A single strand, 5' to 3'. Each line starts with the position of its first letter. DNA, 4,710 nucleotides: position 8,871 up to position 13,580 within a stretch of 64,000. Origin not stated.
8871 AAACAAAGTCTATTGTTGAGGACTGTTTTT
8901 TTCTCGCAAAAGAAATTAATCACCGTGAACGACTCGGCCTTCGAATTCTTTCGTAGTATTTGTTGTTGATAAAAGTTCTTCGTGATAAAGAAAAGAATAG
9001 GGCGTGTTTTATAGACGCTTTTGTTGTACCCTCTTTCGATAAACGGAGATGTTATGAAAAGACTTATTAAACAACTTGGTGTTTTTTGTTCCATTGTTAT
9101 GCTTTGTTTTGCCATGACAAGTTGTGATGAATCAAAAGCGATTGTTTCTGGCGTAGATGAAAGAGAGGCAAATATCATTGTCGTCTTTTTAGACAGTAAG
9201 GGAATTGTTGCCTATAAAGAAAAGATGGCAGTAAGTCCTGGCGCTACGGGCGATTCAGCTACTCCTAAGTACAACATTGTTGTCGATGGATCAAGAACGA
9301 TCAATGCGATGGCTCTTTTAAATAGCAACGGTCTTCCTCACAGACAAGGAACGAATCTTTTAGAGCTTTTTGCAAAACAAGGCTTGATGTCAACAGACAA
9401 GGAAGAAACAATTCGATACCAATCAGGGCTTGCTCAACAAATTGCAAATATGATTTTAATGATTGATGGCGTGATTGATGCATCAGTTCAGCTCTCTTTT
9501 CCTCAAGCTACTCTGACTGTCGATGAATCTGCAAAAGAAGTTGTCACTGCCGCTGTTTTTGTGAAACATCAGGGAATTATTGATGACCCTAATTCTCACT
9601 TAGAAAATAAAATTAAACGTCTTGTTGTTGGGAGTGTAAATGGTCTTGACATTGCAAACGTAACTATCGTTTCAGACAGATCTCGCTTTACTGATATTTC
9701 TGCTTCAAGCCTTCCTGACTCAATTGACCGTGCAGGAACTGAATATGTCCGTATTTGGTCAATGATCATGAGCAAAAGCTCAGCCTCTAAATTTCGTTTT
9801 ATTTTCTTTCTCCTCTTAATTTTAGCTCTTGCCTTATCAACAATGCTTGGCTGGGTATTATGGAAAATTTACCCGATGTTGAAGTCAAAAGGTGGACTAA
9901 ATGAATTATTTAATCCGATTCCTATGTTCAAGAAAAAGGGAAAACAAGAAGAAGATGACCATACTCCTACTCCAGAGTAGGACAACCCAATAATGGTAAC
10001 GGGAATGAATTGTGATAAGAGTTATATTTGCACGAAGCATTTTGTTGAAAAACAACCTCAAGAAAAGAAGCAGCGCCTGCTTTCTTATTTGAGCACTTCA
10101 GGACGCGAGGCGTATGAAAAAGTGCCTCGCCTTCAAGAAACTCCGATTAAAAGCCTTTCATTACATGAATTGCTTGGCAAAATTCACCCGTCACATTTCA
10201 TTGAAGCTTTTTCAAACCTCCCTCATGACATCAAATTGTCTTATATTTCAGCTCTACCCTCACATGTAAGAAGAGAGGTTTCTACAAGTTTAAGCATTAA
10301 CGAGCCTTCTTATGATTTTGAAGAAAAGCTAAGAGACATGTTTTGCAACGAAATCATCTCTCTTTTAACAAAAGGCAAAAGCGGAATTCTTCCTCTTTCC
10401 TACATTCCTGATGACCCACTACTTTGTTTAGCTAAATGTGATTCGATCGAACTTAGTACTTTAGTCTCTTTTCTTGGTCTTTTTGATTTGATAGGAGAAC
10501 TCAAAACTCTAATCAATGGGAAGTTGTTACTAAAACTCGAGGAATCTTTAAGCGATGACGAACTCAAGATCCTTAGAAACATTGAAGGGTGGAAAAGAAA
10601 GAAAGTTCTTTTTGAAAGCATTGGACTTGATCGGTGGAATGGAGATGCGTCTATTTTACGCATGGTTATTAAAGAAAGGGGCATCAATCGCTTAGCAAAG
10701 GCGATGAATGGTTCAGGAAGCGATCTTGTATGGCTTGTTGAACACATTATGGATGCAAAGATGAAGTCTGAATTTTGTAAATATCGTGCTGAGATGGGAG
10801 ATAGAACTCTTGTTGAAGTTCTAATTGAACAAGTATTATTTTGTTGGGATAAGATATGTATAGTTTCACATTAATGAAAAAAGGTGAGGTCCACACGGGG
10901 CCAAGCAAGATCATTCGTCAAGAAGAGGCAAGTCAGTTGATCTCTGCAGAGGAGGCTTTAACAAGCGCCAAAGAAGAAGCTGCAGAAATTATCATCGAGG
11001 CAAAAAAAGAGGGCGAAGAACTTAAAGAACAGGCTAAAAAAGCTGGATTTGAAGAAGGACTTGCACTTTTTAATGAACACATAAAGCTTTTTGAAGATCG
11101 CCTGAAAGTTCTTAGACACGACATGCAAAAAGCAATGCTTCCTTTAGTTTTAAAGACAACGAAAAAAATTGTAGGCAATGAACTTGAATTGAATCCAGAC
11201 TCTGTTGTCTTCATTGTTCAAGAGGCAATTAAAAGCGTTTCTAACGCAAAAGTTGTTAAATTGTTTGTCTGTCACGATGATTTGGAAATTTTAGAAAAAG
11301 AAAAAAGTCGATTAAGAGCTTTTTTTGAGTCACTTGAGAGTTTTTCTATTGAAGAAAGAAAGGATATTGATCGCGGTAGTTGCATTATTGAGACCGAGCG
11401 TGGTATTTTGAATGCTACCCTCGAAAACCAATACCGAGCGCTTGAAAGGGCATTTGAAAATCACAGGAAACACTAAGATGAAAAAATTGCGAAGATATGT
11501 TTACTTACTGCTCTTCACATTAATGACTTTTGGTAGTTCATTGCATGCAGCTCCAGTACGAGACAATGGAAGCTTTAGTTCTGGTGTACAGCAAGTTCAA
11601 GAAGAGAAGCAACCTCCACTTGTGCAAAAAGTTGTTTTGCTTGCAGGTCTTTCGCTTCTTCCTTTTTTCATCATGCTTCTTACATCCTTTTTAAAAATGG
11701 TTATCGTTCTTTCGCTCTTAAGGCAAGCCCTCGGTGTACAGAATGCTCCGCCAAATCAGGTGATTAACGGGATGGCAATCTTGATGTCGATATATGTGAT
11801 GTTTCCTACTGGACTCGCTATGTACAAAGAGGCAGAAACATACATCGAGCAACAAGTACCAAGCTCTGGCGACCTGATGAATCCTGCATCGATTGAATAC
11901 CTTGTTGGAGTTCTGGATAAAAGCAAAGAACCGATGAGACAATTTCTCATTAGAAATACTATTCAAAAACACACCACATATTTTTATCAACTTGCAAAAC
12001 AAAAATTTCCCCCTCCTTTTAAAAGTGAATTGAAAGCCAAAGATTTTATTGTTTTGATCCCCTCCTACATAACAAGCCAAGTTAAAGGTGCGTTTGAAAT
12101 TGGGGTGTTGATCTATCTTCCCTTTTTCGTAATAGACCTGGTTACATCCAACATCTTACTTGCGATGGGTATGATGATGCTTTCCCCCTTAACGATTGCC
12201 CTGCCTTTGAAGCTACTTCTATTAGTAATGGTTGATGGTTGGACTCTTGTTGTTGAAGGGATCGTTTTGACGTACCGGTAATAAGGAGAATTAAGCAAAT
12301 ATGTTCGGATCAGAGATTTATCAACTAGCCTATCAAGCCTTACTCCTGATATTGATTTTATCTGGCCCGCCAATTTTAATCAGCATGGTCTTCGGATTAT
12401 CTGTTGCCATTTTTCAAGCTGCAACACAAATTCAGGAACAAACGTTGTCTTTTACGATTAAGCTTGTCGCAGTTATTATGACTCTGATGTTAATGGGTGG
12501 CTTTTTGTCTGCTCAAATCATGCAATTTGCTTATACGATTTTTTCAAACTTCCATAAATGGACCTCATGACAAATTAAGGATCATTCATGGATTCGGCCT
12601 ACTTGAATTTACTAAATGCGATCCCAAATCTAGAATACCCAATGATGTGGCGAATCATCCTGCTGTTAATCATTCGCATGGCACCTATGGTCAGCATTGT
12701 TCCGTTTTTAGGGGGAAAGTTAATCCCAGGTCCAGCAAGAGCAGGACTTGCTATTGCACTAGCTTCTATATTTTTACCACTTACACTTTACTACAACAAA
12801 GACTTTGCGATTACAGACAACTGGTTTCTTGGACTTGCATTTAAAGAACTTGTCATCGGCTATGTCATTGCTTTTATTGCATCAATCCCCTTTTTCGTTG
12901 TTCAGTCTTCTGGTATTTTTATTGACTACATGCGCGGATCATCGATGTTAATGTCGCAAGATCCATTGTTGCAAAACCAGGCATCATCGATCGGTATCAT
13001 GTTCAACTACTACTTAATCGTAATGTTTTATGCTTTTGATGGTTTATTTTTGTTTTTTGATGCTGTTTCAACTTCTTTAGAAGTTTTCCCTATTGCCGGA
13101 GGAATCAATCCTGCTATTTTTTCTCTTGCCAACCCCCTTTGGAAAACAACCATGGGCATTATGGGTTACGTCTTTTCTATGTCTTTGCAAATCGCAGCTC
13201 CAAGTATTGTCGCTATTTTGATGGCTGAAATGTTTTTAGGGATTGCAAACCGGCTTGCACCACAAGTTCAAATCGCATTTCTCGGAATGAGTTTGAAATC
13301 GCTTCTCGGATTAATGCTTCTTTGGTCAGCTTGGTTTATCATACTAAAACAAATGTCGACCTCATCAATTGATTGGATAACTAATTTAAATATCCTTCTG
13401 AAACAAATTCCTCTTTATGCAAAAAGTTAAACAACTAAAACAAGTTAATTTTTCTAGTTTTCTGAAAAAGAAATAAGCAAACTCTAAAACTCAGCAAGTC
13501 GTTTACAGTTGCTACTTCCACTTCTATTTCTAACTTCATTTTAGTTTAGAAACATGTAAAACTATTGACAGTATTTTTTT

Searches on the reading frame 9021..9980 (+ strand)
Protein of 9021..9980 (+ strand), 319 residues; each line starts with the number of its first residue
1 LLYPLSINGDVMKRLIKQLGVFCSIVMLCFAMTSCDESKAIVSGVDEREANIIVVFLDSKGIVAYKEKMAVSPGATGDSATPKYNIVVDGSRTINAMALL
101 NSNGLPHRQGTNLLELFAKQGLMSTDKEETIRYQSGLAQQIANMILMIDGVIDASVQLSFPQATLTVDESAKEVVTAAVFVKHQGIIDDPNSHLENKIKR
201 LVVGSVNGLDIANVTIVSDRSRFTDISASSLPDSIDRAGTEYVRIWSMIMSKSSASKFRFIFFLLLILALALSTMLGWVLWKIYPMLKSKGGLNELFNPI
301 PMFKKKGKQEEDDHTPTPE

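Call 14: search_protein_families(library=pfam, proteins=[window:9021-9980:+], max_evalue=0.001)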
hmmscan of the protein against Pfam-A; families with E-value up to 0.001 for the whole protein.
window:9021-9980:+ (319 aa): 1 family
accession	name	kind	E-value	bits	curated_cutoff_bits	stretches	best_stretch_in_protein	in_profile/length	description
PF01514.23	YscJ_FliF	-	1.2e-21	77.8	24.4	1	38-222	6-175/179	Secretory protein of YscJ/FliF family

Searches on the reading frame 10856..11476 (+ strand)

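Call 14: search_protein_families(library=pfam, proteins=[window:10856-11476:+], max_evalue=0.001)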
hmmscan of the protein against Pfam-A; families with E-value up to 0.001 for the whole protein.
window:10856-11476:+ (206 aa): 2 families
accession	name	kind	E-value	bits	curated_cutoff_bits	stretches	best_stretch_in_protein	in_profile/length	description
PF02108.21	FliH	-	2.2e-19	70.1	24.1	1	72-195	7-127/128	Flagellar assembly protein FliH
PF00430.23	ATP-synt_B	-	0.00091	19.7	28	0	20-63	45-88/132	ATP synthase B/B' CF(0)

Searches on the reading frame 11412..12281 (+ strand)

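Call 14: search_protein_families(library=pfam, proteins=[window:11412-12281:+], max_evalue=0.001)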
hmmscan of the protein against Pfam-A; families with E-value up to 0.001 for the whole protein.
window:11412-12281:+ (289 aa): 1 family
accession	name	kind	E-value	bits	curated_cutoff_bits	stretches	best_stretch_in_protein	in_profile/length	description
PF00813.25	FliP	-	1.8e-63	214.4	26.9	1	76-283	1-190/191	FliP family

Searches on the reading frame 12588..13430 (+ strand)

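Call 14: search_protein_families(library=pfam, proteins=[window:12588-13430:+], max_evalue=0.001)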
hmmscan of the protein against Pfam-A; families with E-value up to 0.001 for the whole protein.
window:12588-13430:+ (280 aa): 1 family
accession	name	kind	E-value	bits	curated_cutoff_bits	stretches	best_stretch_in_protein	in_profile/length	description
PF01311.25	Bac_export_1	-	2.9e-46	158.4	27.8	1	24-257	4-224/230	Bacterial export proteins, family 1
